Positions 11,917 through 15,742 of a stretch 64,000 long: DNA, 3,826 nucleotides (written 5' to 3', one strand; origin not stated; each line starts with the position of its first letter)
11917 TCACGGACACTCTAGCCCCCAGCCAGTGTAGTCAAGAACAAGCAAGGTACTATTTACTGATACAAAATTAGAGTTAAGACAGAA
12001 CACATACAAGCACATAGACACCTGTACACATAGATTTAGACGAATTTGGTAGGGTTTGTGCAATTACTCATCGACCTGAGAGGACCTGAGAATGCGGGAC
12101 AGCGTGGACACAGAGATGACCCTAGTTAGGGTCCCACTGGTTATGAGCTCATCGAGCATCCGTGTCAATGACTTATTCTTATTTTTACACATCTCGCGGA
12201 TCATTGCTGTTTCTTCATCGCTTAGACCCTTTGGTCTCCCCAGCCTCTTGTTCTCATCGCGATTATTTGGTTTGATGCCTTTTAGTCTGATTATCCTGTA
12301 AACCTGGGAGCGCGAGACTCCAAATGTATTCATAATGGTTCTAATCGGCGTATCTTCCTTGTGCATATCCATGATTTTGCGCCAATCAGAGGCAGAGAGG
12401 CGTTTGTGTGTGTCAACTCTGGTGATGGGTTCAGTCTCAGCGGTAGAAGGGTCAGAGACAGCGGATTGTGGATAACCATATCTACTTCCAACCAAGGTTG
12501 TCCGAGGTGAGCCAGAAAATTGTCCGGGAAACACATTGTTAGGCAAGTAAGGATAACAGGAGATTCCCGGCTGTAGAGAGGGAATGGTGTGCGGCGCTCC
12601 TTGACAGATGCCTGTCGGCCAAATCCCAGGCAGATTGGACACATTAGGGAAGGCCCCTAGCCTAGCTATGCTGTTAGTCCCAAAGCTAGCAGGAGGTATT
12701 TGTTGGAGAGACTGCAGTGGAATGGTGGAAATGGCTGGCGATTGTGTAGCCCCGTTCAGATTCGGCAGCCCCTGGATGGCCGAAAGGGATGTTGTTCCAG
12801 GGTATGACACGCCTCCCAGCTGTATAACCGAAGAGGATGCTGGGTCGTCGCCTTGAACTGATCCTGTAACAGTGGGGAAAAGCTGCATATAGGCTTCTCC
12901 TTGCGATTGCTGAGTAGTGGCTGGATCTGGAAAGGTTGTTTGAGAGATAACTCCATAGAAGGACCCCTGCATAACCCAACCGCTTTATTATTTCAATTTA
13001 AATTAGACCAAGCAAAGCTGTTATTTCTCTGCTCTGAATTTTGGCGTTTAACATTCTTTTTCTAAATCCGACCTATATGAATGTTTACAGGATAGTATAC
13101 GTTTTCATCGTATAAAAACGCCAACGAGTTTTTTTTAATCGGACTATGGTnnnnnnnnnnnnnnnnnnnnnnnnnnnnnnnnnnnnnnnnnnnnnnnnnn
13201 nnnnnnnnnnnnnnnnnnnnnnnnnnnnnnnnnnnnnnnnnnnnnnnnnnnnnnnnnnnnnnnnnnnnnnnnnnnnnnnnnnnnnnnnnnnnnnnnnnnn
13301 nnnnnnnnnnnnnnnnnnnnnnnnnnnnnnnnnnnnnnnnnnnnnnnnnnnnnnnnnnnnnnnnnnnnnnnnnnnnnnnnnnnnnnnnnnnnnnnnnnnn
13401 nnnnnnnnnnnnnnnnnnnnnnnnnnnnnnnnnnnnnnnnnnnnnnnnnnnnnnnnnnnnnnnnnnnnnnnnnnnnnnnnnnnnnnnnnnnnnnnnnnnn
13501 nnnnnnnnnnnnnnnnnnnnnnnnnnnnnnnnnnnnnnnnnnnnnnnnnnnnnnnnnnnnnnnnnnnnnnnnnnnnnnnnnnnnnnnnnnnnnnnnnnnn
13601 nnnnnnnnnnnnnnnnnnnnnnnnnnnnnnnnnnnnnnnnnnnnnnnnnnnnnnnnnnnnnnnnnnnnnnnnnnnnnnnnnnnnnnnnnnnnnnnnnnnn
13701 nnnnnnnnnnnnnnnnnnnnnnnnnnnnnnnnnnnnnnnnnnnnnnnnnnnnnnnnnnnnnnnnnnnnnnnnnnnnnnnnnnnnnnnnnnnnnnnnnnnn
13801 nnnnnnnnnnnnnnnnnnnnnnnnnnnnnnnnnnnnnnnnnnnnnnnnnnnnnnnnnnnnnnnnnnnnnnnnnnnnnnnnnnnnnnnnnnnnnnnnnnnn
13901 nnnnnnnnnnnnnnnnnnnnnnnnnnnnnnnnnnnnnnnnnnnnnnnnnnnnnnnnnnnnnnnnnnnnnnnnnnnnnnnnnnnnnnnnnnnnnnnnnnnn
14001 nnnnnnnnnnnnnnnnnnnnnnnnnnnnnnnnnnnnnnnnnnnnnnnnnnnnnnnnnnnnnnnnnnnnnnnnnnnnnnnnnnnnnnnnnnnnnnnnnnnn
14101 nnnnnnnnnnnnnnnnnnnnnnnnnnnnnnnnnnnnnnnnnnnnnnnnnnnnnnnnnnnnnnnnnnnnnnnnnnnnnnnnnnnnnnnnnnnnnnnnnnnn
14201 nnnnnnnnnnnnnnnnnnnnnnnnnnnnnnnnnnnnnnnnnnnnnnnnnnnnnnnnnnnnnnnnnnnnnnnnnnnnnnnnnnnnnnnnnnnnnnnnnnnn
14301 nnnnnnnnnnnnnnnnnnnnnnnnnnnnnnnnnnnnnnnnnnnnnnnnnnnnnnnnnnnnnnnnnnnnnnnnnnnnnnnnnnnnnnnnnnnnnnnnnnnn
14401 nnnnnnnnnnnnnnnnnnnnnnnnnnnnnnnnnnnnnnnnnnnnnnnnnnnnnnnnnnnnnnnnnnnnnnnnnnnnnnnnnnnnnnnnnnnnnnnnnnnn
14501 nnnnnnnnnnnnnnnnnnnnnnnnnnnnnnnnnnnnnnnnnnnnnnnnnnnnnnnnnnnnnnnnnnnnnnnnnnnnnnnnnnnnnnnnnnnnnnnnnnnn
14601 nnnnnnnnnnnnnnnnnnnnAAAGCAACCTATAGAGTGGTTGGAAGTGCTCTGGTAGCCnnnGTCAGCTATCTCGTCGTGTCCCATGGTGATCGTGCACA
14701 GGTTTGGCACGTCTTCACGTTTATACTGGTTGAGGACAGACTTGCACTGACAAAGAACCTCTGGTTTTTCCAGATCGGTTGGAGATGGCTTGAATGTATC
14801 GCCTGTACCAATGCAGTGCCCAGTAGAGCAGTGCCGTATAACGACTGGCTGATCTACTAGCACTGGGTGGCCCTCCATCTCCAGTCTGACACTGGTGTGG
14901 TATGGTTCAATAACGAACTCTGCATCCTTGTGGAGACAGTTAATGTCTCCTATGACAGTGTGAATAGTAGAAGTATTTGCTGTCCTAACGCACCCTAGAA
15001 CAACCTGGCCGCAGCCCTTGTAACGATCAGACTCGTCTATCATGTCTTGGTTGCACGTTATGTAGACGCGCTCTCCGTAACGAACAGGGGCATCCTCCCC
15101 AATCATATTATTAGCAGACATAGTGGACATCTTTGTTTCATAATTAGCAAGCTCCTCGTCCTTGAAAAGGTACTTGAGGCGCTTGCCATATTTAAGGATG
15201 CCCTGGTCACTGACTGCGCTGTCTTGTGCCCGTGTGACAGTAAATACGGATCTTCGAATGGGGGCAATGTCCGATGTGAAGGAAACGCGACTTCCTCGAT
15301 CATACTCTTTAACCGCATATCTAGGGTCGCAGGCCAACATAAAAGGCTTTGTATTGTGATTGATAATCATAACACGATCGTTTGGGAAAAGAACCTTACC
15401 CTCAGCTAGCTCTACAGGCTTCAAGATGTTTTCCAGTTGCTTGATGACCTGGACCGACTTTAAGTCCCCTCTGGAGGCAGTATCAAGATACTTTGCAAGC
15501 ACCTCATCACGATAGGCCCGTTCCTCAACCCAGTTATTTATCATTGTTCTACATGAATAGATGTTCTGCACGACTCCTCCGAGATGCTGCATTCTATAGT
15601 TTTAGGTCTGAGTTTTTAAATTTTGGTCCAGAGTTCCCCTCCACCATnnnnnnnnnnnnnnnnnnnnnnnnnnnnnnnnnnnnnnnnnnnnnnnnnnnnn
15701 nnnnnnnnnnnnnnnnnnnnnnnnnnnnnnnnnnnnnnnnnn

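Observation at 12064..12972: Stand-alone Tc1/paired-type bipartite HTH domain fused to a P/Q/G-rich region: a Pax-like transcription factor or domesticated transposase DNA-binding module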

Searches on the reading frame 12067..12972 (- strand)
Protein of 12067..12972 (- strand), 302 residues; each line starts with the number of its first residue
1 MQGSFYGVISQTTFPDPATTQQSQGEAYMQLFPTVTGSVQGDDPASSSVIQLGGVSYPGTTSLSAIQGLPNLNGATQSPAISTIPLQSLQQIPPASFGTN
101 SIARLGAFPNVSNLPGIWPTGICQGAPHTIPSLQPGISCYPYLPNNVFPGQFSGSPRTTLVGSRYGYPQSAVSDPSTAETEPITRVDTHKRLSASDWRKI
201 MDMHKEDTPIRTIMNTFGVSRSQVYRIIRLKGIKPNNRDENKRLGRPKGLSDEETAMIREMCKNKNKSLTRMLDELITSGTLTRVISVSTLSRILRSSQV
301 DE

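Call 3: search_protein_families(library=pfam, proteins=[window:12067-12972:-], max_evalue=10)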
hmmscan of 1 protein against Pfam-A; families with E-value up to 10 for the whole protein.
window:12067-12972:- (302 aa): 11 families
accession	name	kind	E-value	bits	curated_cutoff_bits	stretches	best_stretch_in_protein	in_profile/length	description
PF02796.21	HTH_7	-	4.2e-07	30.4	23.8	1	193-227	7-41/45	Helix-turn-helix domain of resolvase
PF13565.12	HTH_32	-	1e-05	26.4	33.7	1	239-295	19-73/73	Homeodomain-like domain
PF13551.12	HTH_29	-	0.00099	19.6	28.1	1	199-256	3-64/64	Winged helix-turn helix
PF13936.12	HTH_38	-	0.0013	18.9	27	1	189-228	2-41/44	Helix-turn-helix domain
PF13384.12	HTH_23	-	0.0017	18.5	24.6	1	196-229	6-39/50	Homeodomain-like domain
PF13518.12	HTH_28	-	0.0097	16.4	25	1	199-229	4-34/52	Helix-turn-helix domain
PF12520.13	DUF3723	-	0.063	12.4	22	1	223-298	106-176/508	Protein of unknown function (DUF3723)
PF13433.12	Peripla_BP_5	-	0.073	12.6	27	1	156-237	134-217/363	Periplasmic binding protein domain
PF13613.12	HTH_Tnp_4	-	0.18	11.9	27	1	217-229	29-41/53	Helix-turn-helix of DDE superfamily endonuclease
PF13730.12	HTH_36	-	0.23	11.7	25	1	209-229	27-47/55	Helix-turn-helix domain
PF05930.18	Phage_AlpA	-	0.32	11.4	21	1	212-229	8-25/51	Prophage CP4-57 regulatory protein (AlpA)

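Call 4: search_protein_families(library=ncbifam, proteins=[window:12067-12972:-], max_evalue=10)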
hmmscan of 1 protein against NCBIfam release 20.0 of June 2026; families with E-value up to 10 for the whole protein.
window:12067-12972:- (302 aa): 6 families
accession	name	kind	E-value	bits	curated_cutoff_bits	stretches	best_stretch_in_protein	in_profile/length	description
NF033545.0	transpos_IS630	equivalog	8.7e-06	25.4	100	1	199-297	4-107/299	IS630 family transposase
NF033577.2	transpos_IS481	equivalog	1.4e-05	24.8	224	1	201-298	6-105/284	IS481 family transposase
NF033546.1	transpos_IS21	equivalog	0.00034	20.2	160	1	200-297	1-97/294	IS21 family transposase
NF033516.0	transpos_IS3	equivalog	0.0035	16.7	160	1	196-298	90-178/369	IS3 family transposase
NF009949.0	PRK13413.1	equivalog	0.022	14.4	272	1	238-297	139-195/203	master DNA invertase Mpi family serine-type recombinase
NF040595.1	HTH_Cbp1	equivalog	0.029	14.3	140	1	186-279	41-123/135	CRISPR DNA repeat-binding protein Cbp1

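Call 5: find_homologous_proteins(query=window:12067-12972:-)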
Query window:12067-12972:- (302 aa): 4 proteins with E <= 0.001 among 821 candidates.
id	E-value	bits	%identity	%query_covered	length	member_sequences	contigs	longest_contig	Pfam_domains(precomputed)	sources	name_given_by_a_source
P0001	6.3e-196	667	100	100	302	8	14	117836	PF02796.22,PF13565.13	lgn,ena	-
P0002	2.5e-164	564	84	100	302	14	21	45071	PF02796.22,PF13565.13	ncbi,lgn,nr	ncbi:Hypothetical protein GL50581_2519 [Giardia duodenalis ATCC 50581]|nr:Hypothetical protein GL505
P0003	8.1e-116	404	62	100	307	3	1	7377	PF13518.13,PF02796.22,PF13565.13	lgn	-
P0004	2.8e-113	396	61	100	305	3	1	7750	PF13384.13,PF13518.13,PF02796.22,PF13565.13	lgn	-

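Call 8: list_cluster_members(proteins=[P0001, P0002, P0003, P0004])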
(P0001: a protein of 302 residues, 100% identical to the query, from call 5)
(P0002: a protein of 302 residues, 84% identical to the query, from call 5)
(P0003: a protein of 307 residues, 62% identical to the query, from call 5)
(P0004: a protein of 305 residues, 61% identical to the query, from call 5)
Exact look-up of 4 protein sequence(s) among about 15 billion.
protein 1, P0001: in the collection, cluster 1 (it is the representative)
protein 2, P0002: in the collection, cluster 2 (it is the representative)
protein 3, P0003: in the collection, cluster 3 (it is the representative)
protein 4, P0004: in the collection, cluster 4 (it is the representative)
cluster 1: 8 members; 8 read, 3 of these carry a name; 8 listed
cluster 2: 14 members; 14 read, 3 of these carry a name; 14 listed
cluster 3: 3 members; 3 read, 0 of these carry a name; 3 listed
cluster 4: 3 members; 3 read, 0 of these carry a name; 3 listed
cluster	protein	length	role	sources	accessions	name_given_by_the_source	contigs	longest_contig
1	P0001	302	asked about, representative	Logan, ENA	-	-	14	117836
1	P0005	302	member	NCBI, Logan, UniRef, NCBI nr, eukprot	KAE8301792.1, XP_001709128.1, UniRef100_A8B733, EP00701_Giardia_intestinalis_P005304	hypothetical protein GL50803_0016640 [Giardia duodenalis] | Uncharacterized protein n=1 Tax=Giardia intestinalis (strain ATCC 50803 / WB clone C6) ... | hypothetical protein GL50803_0016640 [Giardia intestinalis]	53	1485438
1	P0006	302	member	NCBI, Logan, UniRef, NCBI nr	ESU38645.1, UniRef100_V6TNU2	Hypothetical protein DHA2_16640 [Giardia duodenalis] | Resolvase HTH domain-containing protein n=1 Tax=Giardia intestinalis TaxID=5741 ... | Hypothetical protein DHA2_16640 [Giardia intestinalis]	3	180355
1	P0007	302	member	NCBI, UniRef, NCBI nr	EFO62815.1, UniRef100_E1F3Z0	Hypothetical protein GLP15_718 [Giardia lamblia P15] | Resolvase HTH domain-containing protein n=1 Tax=Giardia intestinalis (strain P15) ...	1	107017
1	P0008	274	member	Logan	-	-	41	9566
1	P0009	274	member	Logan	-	-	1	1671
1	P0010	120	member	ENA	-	-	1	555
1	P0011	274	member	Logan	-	-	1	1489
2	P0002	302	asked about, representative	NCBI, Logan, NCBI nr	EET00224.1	Hypothetical protein GL50581_2519 [Giardia duodenalis ATCC 50581] | Hypothetical protein GL50581_2519 [Giardia intestinalis ATCC 50581]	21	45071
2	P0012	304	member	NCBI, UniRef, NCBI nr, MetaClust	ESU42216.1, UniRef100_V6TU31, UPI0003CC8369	Hypothetical protein GSB_16640 [Giardia duodenalis] | Resolvase HTH domain-containing protein n=2 Tax=Giardia intestinalis TaxID=5741 ... | Hypothetical protein GSB_16640 [Giardia intestinalis]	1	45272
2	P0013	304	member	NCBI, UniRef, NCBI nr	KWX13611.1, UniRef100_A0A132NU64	hypothetical protein QR46_2376 [Giardia duodenalis assemblage B] | Resolvase HTH domain-containing protein n=1 Tax=Giardia duodenalis assemblage B ... | hypothetical protein QR46_2376 [Giardia intestinalis assemblage B]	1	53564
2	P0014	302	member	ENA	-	-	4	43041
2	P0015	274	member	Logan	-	-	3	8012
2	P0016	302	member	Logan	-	-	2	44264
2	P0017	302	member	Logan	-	-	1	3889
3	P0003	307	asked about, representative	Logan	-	-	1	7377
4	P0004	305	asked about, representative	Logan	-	-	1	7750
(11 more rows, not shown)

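Call 23: predict_structure(alignment_id=A1)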
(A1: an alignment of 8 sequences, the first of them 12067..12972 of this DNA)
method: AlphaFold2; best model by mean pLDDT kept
length: 302 residues; sequences in the alignment: 8
mean_pLDDT: 44.4   pTM: 0.23
mean pLDDT of the five models: 44.4, 42.9, 41.6, 40.0, 38.0
residues with pLDDT >= 90: 0; 70-90: 59; 50-70: 36; < 50: 207
segments of 3 or more residues with pLDDT < 50: 1-190, 234-243, 300-302
pLDDT, mean of each block of 10 residues (from residue 1): 31 33 31 33 32 32 30 32 31 29 27 29 29 31 34 31 32 31 38 57 56 74 69 47 54 80 76 81 75 71 34
secondary structure, 60 per line:
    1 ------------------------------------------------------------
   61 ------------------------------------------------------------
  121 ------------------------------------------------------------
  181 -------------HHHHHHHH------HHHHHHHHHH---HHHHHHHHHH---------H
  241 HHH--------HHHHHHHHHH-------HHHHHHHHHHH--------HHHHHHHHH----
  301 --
elements in order: H194-201 H208-217 H221-230 H240-243 H252-261 H269-279 H288-296

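Call 38: find_encoding_contigs(protein=P0004, flank=5000, max_places=3)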
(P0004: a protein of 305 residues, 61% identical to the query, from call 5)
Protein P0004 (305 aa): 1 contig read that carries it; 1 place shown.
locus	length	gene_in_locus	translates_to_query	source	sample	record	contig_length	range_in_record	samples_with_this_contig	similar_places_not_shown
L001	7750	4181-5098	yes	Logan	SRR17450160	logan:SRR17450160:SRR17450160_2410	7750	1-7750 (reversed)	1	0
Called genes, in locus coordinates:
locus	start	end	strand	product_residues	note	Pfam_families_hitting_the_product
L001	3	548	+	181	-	?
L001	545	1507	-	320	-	-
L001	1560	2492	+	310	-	PF24569:CFAP161 (weak)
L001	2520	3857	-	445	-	-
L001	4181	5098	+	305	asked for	PF02796:HTH_7 (weak), PF13384:HTH_23 (faint), PF13518:HTH_28 (faint), PF13565:HTH_32 (faint)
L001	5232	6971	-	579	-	PF23613:ELP3_N, PF04055:Radical_SAM, PF16199:Radical_SAM_C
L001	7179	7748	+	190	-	?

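Call 50: search_protein_families(library=pfam, alignment_id=A4, max_evalue=10)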
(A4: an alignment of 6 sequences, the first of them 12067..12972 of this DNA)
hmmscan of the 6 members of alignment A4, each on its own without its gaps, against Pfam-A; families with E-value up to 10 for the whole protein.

A. member 1, window:12067-12972:- (302 aa): 11 families
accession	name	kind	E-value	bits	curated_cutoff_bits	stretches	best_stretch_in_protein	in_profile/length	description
PF02796.21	HTH_7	-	4.2e-07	30.4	23.8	1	193-227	7-41/45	Helix-turn-helix domain of resolvase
PF13565.12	HTH_32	-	1e-05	26.4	33.7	1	239-295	19-73/73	Homeodomain-like domain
PF13551.12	HTH_29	-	0.00099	19.6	28.1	1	199-256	3-64/64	Winged helix-turn helix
PF13936.12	HTH_38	-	0.0013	18.9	27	1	189-228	2-41/44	Helix-turn-helix domain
PF13384.12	HTH_23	-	0.0017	18.5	24.6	1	196-229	6-39/50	Homeodomain-like domain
PF13518.12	HTH_28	-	0.0097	16.4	25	1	199-229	4-34/52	Helix-turn-helix domain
PF12520.13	DUF3723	-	0.063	12.4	22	1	223-298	106-176/508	Protein of unknown function (DUF3723)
PF13433.12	Peripla_BP_5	-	0.073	12.6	27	1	156-237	134-217/363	Periplasmic binding protein domain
PF13613.12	HTH_Tnp_4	-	0.18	11.9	27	1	217-229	29-41/53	Helix-turn-helix of DDE superfamily endonuclease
PF13730.12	HTH_36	-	0.23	11.7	25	1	209-229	27-47/55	Helix-turn-helix domain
PF05930.18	Phage_AlpA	-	0.32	11.4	21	1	212-229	8-25/51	Prophage CP4-57 regulatory protein (AlpA)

B. families by the number of members that match (of 6 scanned): 18 families
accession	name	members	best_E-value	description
PF13565.12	HTH_32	6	8.2e-07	Homeodomain-like domain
PF02796.21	HTH_7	5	3.3e-08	Helix-turn-helix domain of resolvase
PF13518.12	HTH_28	5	2.3e-05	Helix-turn-helix domain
PF13613.12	HTH_Tnp_4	5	0.021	Helix-turn-helix of DDE superfamily endonuclease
PF13384.12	HTH_23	4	6.1e-06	Homeodomain-like domain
PF13936.12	HTH_38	4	0.00012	Helix-turn-helix domain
PF13551.12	HTH_29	4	0.0002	Winged helix-turn helix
PF12520.13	DUF3723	3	0.021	Protein of unknown function (DUF3723)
PF13433.12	Peripla_BP_5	2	0.058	Periplasmic binding protein domain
PF04218.19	CENP-B_N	2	0.064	CENP-B N-terminal DNA-binding domain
PF05930.18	Phage_AlpA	2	0.15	Prophage CP4-57 regulatory protein (AlpA)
PF13542.12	HTH_Tnp_ISL3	1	0.032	Helix-turn-helix domain of transposase family ISL3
PF25787.1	HTH_SB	1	0.04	Sleeping Beauty transposase HTH domain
PF11198.13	DUF2857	1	0.2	Protein of unknown function (DUF2857)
PF09339.16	HTH_IclR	1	0.21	IclR helix-turn-helix domain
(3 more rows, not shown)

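Call 58: find_encoding_contigs(protein=P0002, flank=3000, max_places=1)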
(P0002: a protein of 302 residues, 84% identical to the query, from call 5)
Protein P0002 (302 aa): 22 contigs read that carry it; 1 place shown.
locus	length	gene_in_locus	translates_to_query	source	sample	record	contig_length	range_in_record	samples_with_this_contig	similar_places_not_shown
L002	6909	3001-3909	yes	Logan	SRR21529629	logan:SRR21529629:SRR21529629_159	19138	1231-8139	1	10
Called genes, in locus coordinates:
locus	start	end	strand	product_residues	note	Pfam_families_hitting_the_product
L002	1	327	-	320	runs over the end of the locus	-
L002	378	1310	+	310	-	PF24569:CFAP161 (weak)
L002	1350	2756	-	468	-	-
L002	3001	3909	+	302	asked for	PF13565:HTH_32 (faint), PF02796:HTH_7 (weak)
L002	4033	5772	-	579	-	PF23613:ELP3_N, PF04055:Radical_SAM, PF16199:Radical_SAM_C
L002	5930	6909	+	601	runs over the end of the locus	-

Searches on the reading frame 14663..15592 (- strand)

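Call 17: search_protein_families(library=pfam, proteins=[window:14663-15592:-], max_evalue=0.001)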
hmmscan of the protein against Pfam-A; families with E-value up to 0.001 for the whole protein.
window:14663-15592:- (310 aa): 1 family
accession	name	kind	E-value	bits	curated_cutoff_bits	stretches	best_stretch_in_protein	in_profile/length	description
PF24569.1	CFAP161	-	3.9e-08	33.4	27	1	103-302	70-243/245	Cilia- and flagella-associated protein 161-like domain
